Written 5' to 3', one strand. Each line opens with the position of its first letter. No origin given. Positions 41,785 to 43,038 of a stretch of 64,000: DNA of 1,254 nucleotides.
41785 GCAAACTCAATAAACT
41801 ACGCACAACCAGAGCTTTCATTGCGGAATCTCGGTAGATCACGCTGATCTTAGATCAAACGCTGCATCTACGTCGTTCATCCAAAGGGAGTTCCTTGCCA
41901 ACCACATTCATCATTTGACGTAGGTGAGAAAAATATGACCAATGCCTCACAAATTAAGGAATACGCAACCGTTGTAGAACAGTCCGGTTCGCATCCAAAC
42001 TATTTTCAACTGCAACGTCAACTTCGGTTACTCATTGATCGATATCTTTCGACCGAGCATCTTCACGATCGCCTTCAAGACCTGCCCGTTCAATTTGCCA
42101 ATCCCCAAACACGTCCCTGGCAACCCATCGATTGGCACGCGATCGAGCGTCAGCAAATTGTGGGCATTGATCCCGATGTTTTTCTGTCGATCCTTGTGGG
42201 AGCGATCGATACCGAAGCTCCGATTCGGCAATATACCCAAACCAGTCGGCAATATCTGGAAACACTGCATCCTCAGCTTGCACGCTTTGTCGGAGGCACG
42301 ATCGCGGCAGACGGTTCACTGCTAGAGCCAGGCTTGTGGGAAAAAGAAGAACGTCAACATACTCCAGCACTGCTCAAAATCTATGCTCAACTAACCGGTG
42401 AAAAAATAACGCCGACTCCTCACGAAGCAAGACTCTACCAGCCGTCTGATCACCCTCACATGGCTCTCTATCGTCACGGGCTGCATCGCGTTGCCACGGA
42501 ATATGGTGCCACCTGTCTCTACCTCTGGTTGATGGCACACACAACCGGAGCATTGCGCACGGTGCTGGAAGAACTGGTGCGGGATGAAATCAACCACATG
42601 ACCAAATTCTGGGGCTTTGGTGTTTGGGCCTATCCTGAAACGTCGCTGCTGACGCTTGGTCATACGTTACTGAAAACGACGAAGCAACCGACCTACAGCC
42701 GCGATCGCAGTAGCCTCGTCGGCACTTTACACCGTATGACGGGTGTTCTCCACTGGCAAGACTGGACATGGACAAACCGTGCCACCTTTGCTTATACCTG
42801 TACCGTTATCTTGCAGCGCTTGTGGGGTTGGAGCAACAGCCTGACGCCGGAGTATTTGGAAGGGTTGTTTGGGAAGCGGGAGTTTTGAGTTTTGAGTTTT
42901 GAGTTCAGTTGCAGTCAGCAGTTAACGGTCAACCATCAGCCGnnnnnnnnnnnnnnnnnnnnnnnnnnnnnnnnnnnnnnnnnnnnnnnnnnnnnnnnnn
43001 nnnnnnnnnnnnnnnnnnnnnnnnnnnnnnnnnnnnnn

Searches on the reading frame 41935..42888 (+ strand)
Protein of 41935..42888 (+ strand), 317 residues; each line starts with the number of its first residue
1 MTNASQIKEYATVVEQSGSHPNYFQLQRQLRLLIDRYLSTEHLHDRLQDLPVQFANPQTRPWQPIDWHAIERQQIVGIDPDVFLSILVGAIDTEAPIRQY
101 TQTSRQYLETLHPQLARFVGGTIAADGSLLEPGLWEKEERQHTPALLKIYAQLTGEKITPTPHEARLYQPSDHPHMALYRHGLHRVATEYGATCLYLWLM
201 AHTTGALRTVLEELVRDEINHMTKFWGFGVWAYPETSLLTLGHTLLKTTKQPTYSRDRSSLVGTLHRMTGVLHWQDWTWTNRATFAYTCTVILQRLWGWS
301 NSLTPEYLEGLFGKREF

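Call 3: search_protein_families(library=pfam, proteins=[window:41935-42888:+], max_evalue=0.01)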
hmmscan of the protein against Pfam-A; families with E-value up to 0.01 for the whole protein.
window:41935-42888:+ (317 aa): 0 families

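Call 4: search_protein_families(library=ncbifam, proteins=[window:41935-42888:+], max_evalue=0.01)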
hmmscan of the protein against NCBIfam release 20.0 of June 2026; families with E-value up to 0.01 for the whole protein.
window:41935-42888:+ (317 aa): 0 families

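Call 59: search_solved_structures(query=window:41935-42888:+, max_evalue=1)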
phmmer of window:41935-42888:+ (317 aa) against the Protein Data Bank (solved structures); distinct sequences matched with E-value up to 1: 1.
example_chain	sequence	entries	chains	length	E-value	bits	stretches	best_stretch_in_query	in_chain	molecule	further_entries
8ubh_A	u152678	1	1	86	0.44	13.1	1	98-167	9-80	Circadian oscillation regulator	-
